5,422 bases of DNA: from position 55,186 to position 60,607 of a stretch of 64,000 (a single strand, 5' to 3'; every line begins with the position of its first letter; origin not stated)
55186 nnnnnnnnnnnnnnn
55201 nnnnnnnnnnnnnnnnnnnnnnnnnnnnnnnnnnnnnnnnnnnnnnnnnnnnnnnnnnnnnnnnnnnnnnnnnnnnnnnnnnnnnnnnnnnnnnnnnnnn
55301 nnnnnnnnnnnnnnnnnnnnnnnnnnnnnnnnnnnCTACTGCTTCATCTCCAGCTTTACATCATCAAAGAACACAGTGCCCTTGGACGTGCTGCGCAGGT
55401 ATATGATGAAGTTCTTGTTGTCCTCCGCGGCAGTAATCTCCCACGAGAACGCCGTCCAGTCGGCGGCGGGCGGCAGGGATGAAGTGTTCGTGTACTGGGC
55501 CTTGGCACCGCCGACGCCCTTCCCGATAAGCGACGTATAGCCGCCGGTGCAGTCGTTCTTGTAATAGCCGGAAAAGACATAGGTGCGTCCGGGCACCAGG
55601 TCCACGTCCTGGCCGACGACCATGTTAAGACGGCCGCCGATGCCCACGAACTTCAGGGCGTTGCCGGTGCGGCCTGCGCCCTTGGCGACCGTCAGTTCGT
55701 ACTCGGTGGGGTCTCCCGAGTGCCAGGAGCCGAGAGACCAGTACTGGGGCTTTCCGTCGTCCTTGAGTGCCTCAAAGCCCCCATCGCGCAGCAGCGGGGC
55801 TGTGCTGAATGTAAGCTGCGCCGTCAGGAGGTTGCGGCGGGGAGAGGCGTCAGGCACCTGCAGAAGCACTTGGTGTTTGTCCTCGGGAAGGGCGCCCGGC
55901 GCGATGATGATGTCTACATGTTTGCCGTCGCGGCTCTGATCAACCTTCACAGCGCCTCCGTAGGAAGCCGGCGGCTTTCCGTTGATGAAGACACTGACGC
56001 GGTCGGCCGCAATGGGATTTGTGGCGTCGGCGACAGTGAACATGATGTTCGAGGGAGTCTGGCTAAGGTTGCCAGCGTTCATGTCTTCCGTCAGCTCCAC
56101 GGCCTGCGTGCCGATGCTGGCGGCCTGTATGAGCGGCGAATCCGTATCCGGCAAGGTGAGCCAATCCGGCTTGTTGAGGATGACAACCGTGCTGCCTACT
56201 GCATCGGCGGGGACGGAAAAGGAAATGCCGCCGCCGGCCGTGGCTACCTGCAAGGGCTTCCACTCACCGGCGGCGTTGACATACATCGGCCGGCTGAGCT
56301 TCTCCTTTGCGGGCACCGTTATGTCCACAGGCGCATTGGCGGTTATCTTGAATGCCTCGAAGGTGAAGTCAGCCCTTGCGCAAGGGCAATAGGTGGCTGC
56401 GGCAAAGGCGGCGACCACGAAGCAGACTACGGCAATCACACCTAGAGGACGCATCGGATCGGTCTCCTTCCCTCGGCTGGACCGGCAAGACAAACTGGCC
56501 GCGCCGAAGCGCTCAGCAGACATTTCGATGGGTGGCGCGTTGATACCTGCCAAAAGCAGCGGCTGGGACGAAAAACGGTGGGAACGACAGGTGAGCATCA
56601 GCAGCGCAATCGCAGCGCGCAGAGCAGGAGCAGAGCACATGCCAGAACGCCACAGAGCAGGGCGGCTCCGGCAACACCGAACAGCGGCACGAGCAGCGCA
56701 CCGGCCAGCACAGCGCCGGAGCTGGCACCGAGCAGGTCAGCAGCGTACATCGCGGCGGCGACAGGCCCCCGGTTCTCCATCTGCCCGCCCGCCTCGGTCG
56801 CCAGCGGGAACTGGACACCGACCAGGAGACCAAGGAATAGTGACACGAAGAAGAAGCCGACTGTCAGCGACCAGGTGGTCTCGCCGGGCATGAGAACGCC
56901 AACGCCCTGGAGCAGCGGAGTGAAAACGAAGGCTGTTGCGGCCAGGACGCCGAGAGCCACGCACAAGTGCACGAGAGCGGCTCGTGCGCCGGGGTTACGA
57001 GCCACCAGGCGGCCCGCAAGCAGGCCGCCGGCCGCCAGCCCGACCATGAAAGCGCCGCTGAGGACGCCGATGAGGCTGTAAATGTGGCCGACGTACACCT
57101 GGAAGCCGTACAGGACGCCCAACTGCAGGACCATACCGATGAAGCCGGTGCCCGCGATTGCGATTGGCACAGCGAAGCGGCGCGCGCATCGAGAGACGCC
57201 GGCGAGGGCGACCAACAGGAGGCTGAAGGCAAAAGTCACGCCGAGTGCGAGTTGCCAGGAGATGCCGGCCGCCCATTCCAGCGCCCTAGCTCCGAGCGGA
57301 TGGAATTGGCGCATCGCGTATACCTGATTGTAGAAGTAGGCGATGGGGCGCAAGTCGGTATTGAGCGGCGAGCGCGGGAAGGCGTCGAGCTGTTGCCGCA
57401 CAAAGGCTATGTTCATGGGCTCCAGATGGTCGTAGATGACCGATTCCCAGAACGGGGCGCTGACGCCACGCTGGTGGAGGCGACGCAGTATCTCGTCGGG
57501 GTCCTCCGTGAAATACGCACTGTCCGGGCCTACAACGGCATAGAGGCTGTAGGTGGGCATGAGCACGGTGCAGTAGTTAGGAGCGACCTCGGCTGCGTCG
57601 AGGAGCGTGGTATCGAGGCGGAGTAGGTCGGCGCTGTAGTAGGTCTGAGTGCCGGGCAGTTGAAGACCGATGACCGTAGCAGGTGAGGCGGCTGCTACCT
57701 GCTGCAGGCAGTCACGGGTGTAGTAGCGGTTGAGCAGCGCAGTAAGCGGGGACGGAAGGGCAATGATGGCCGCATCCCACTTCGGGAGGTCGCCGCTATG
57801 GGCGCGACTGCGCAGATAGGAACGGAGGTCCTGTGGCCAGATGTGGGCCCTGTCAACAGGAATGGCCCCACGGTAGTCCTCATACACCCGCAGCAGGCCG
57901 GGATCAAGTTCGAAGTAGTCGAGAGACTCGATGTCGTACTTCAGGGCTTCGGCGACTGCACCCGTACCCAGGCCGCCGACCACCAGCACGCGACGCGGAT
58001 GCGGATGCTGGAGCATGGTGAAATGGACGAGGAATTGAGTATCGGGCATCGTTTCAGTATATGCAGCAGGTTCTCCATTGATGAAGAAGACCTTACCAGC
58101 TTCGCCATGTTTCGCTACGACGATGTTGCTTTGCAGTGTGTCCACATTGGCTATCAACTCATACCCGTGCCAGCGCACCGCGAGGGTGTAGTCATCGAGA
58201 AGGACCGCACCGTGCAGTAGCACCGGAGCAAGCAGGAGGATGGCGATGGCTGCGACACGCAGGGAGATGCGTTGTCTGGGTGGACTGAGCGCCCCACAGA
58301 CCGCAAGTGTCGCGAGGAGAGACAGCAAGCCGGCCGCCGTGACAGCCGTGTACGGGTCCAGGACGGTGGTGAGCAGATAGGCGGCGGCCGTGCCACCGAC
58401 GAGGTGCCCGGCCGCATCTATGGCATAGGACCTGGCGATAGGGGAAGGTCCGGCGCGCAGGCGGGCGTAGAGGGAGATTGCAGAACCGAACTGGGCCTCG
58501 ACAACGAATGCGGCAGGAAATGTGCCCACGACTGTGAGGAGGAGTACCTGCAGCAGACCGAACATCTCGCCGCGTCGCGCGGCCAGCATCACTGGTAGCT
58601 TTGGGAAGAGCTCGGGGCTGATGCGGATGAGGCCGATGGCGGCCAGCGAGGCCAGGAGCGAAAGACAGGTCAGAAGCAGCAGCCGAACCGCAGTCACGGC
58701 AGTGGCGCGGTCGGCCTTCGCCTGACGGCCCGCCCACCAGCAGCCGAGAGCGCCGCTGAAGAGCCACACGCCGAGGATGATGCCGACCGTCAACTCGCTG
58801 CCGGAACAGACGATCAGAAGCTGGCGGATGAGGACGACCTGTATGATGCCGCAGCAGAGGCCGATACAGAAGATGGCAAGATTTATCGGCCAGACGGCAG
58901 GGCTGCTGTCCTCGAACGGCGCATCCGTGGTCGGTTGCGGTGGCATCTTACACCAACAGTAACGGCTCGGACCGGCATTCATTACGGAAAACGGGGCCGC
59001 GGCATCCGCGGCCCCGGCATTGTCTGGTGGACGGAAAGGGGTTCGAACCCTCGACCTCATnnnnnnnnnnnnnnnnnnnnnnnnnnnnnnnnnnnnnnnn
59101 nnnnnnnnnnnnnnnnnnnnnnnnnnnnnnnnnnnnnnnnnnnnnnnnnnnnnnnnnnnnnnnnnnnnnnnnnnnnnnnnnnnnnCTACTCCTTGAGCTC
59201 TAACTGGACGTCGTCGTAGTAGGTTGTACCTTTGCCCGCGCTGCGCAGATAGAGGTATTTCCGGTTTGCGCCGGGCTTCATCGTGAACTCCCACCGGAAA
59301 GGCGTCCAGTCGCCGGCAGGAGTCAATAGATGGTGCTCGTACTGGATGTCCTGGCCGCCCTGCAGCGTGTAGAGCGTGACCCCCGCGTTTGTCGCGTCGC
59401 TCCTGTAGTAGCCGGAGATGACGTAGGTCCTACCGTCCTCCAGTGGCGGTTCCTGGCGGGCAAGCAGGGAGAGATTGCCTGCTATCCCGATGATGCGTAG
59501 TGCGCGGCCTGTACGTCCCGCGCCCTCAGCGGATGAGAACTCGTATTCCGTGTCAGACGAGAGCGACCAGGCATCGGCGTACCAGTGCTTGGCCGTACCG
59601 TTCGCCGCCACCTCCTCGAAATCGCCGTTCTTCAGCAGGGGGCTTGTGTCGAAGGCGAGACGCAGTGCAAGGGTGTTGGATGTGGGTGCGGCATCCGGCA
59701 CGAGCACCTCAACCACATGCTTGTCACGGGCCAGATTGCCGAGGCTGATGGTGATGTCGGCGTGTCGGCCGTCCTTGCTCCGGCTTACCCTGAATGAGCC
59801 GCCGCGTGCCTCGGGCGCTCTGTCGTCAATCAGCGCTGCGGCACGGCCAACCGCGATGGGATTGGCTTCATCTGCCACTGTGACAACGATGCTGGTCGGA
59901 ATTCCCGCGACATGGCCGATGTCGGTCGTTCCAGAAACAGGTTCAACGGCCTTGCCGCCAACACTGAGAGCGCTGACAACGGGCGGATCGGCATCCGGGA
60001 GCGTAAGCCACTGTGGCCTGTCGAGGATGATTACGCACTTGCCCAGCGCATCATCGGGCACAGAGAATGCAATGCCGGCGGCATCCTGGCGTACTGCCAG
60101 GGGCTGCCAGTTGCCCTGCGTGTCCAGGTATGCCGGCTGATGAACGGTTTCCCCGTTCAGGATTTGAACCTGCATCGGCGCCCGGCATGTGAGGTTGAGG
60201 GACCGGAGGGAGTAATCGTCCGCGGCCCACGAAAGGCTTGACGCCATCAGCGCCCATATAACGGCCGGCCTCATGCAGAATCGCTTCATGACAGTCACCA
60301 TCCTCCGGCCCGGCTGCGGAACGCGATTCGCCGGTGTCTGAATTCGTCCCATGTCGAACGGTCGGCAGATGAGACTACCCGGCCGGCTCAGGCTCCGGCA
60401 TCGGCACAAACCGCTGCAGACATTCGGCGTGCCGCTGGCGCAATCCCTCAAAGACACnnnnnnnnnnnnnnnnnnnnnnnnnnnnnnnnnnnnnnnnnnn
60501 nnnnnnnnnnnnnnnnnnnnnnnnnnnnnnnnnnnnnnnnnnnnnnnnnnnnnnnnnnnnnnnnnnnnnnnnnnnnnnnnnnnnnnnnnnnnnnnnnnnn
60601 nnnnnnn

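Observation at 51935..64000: Candidate undescribed glycan-foraging system: GH-like enzymes + stand-alone CBM proteins + peptidase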

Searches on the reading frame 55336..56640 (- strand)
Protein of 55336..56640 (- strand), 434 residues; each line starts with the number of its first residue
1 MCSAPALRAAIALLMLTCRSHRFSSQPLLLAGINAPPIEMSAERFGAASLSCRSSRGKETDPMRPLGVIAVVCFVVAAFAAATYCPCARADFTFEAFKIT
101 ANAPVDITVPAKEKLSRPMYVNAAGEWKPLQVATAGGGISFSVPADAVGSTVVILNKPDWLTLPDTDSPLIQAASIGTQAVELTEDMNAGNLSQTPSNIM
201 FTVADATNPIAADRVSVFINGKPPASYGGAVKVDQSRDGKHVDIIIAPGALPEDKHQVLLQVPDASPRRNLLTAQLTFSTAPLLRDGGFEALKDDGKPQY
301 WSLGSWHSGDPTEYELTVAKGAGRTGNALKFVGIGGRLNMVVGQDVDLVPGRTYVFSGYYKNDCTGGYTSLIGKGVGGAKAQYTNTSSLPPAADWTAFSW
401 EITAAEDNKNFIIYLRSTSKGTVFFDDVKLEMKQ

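Call 4: search_protein_families(library=pfam, proteins=[window:55336-56640:-], max_evalue=0.1)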
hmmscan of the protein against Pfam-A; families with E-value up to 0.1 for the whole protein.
window:55336-56640:- (434 aa): 2 families
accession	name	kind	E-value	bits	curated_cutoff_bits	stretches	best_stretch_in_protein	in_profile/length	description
PF02018.23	CBM_4_9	-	0.0059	17.4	25.9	1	283-417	3-131/136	Carbohydrate binding domain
PF22637.2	CBM_4_9_1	-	0.027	15.2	27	1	338-430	55-148/148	BppA domain 1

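Call 5: search_protein_families(library=ncbifam, proteins=[window:55336-56640:-], max_evalue=0.1)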
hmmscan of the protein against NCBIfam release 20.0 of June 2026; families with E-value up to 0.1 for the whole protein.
window:55336-56640:- (434 aa): 0 families

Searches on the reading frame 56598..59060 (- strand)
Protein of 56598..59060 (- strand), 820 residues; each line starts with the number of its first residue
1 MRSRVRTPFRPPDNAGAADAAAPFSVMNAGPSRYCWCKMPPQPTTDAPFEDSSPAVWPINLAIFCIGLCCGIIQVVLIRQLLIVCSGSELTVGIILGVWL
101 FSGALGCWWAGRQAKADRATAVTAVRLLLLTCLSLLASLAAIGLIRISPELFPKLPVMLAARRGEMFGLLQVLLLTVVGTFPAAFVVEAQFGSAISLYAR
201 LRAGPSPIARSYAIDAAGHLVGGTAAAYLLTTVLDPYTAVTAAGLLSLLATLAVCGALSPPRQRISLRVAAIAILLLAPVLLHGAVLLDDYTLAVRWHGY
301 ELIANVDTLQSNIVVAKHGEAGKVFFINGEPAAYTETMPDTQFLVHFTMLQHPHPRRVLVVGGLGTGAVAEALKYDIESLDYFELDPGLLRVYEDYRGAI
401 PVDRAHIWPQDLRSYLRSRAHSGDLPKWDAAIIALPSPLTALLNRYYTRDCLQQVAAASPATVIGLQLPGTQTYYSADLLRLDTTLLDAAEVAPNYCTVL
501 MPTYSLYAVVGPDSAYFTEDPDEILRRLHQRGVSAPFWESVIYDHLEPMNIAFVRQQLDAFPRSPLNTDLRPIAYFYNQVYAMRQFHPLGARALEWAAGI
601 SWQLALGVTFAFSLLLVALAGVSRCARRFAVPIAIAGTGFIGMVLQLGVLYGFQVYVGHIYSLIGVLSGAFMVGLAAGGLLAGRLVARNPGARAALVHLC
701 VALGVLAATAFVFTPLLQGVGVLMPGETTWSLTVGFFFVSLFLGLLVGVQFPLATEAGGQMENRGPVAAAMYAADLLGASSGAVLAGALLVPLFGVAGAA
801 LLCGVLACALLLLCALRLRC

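Call 4: search_protein_families(library=pfam, proteins=[window:56598-59060:-], max_evalue=0.1)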
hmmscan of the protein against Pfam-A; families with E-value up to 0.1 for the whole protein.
window:56598-59060:- (820 aa): 1 family
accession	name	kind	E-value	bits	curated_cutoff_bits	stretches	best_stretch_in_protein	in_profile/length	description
PF01564.23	Spermine_synth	-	2.6e-08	34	22.9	1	342-507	6-169/186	Spermine/spermidine synthase domain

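Call 5: search_protein_families(library=ncbifam, proteins=[window:56598-59060:-], max_evalue=0.1)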
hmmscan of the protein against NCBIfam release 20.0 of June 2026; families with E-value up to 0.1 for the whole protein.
window:56598-59060:- (820 aa): 5 families
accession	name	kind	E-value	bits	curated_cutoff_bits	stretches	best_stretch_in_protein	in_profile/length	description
NF002956.0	PRK03612.1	equivalog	5.2e-27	94.4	472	2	59-457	22-405/522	polyamine aminopropyltransferase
NF002010.0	PRK00811.1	equivalog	4.4e-09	36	260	1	302-397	25-122/287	polyamine aminopropyltransferase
TIGR00417.1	speE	equivalog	3.1e-08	33.2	249.55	1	312-505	29-221/271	spermidine synthase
NF037959.1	MFS_SpdSyn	subfamily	7.3e-06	25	40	1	662-815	28-179/480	fused MFS/spermidine synthase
NF002435.0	PRK01581.1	equivalog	0.00054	19.2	537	1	343-456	139-255/374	polyamine aminopropyltransferase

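Call 42: search_solved_structures(query=window:56598-59060:-, max_evalue=0.01, show_alignments=3)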
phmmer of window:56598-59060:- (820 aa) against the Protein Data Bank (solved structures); distinct sequences matched with E-value up to 0.01: 20.
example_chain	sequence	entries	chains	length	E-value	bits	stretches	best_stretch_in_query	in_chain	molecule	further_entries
7xif_A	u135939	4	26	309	1e-09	40.4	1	311-552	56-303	Polyamine aminopropyltransferase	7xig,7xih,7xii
2e5w_A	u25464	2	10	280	2e-07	32.8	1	320-398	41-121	Probable spermidine synthase | spermidine synthase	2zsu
1mjf_A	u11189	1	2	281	1.6e-06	29.8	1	342-395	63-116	spermidine synthase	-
1uir_A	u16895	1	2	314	4.8e-06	28.3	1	341-467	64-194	Polyamine Aminopropyltransferase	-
3anx_A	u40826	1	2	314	4.8e-06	28.3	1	341-467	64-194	spermidine synthase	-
6qmm_A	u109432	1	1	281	9e-06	27.4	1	342-501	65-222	Polyamine aminopropyltransferase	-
6qmm_B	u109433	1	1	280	4.6e-05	25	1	342-501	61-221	Polyamine aminopropyltransferase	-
8iyi_A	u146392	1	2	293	9.6e-05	24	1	311-400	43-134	KLLA0B09372p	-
2b2c_A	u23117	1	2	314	0.0001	23.9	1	313-396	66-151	spermidine synthase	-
6o65_A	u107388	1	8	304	0.00024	22.6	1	312-511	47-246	Spermidine synthase 1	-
1xj5_A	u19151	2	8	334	0.00031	22.3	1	312-511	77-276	Spermidine synthase 1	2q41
6o63_A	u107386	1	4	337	0.00032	22.2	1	312-511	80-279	Spermidine synthase 1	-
1inl_A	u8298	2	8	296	0.00042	21.9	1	315-387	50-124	Spermidine synthase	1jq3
4uoe_A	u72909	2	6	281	0.00042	21.8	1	309-425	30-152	SPERMIDINE SYNTHASE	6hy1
2pwp_A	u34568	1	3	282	0.00042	21.8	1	309-425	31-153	Spermidine synthase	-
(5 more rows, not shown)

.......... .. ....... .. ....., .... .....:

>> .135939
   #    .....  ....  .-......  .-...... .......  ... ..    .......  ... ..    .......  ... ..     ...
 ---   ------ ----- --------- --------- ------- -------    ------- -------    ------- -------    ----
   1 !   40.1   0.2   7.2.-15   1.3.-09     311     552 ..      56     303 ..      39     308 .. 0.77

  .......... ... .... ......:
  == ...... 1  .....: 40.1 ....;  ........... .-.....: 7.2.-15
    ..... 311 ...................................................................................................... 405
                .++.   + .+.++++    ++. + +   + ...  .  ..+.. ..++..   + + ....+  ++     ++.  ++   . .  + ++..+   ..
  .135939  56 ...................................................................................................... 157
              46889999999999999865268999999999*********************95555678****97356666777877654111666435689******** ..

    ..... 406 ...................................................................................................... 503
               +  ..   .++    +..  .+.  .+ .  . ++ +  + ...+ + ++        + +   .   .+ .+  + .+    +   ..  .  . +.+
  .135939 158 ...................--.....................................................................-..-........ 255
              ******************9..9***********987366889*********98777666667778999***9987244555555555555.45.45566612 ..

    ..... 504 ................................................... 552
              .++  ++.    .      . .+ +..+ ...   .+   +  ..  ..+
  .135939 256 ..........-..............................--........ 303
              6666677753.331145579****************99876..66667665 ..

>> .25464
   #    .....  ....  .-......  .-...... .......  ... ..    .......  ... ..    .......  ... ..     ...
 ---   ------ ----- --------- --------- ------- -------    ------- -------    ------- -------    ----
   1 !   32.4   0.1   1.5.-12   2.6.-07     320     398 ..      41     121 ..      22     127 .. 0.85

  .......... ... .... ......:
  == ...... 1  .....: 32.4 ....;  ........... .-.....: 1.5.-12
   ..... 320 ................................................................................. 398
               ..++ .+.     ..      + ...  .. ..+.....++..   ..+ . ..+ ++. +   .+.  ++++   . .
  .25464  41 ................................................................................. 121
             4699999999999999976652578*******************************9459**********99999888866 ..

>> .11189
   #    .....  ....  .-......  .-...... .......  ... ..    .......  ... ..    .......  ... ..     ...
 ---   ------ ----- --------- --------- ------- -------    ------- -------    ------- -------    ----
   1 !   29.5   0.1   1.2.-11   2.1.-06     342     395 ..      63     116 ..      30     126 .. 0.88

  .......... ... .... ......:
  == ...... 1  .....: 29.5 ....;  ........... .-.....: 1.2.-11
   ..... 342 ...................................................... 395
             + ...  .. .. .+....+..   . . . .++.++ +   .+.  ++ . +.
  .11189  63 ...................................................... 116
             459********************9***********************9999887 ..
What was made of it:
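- On Spermidine synthase / aminopropyltransferase: The stretch aligned with 'DLTDP' of 7xif is 'ALPSP' (call 42). PDB SpeE hits reach E 1e-9 (call 42).
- Checked: A polytopic membrane protein carries a Spermine_synth (SAM-fold) domain (calls 4, 5, 42).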

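Call 58: find_homologous_proteins(query=window:56598-58949:-)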
Query window:56598-58949:- (783 aa): 31 proteins with E <= 0.001 among 8000 candidates.
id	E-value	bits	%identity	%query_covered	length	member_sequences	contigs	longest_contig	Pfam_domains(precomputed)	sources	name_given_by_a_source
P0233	0.0e+0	1719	100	100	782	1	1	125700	PF01564.24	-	-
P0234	0.0e+0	1181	70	98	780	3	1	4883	PF01564.24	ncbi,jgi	-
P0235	0.0e+0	1161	70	99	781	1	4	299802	PF01564.24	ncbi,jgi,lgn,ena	-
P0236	0.0e+0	1082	67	96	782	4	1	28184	PF01564.24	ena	-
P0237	0.0e+0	1035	64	97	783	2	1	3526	PF01564.24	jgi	-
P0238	9.8e-255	866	57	97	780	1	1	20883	PF01564.24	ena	-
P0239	5.0e-253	860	57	97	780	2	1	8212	PF01564.24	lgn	-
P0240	7.8e-249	846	56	97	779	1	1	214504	PF01564.24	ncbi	-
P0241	1.4e-242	825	55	97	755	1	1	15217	PF01564.24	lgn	-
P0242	2.6e-237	808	52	97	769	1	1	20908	PF01564.24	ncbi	ncbi:MAG: hypothetical protein ACLFWB_00185 [Armatimonadota bacterium]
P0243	9.1e-235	800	52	97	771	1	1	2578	PF01564.24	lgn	-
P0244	2.2e-217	742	59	81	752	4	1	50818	PF01564.24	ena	-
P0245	2.3e-216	739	57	81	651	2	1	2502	PF01564.24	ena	-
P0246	9.3e-102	360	34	93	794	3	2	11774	PF01564.24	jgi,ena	-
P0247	8.9e-54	201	29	96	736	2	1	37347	PF01564.24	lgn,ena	-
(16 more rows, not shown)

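Call 59: find_encoding_contigs(protein=P0246, flank=8000, max_places=1)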
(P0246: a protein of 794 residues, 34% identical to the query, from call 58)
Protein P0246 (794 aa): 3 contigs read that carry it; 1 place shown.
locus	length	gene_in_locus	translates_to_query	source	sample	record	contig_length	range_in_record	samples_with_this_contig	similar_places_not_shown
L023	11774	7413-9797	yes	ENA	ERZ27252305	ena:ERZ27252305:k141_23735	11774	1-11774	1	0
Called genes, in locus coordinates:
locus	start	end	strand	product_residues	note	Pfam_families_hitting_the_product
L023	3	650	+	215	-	?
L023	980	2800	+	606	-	PF08450:SGL (faint), PF07494:Reg_prop (faint), PF16819:DUF5074 (faint)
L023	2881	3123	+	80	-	-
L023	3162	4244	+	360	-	-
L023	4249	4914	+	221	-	-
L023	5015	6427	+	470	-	PF06253:MTTB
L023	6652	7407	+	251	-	PF00881:Nitroreductase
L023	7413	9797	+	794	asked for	PF01564:Spermine_synth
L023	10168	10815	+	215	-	-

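Call 60: find_encoding_contigs(protein=P0247, flank=8000, max_places=1)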
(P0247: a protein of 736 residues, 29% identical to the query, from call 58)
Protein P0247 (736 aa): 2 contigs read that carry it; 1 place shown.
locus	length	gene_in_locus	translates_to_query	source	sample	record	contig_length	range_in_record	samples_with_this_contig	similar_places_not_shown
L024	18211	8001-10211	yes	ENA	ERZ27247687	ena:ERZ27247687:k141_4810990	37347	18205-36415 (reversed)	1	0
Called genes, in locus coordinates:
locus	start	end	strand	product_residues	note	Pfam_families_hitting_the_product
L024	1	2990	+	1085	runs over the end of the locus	-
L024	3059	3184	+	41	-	-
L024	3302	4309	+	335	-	PF01370:Epimerase, PF04321:RmlD_sub_bind, PF05368:NmrA, PF16363:GDP_Man_Dehyd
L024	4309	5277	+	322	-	PF01073:3Beta_HSD, PF01370:Epimerase, PF02719:Polysacc_synt_2, PF04321:RmlD_sub_bind, PF07993:NAD_binding_4 (faint), PF13460:NAD_binding_10 (weak), PF16363:GDP_Man_Dehyd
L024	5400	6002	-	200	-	-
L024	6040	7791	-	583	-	PF00501:AMP-binding, PF13193:AMP-binding_C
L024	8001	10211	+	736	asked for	PF01564:Spermine_synth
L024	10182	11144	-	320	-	PF00535:Glycos_transf_2, PF10111:Glyco_tranf_2_2, PF13641:Glyco_tranf_2_3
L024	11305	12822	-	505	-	PF01839:FG-GAP (faint), PF13517:FG-GAP_3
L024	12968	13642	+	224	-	PF13549:ATP-grasp_5, PF08442:ATP-grasp_2 (faint)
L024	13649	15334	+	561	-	PF13231:PMT_2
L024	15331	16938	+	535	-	PF13231:PMT_2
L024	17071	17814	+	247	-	-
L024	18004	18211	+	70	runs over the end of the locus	PF04325:DUF465 (weak)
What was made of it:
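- A distant homologue of the membrane protein lies among GT2, PMT_2 and epimerase genes (call 60).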

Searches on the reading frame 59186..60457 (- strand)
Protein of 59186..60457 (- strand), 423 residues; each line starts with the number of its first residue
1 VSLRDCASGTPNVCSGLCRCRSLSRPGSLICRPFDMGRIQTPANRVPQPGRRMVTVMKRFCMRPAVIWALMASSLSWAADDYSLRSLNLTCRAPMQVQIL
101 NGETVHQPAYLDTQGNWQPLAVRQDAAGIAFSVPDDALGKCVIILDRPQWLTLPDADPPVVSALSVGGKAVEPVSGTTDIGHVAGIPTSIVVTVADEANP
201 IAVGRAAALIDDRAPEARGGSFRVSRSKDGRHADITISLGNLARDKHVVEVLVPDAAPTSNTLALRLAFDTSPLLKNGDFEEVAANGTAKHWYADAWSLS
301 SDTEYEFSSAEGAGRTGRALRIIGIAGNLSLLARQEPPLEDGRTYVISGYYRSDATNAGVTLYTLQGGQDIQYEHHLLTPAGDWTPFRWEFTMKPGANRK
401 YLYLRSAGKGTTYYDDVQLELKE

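Call 4: search_protein_families(library=pfam, proteins=[window:59186-60457:-], max_evalue=0.1)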
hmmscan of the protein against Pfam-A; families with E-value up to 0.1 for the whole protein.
window:59186-60457:- (423 aa): 1 family
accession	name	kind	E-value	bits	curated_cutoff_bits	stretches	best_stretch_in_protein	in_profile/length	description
PF02018.23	CBM_4_9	-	4.4e-07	30.8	25.9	1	273-406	2-131/136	Carbohydrate binding domain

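Call 5: search_protein_families(library=ncbifam, proteins=[window:59186-60457:-], max_evalue=0.1)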
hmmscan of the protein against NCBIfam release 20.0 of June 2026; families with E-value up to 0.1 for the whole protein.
window:59186-60457:- (423 aa): 1 family
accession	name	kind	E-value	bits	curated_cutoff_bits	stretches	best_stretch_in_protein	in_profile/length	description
NF048003.1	GTA_spike_fiber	domain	0.062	13.8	36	0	296-421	20-163/182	phage head spike fiber domain-containing protein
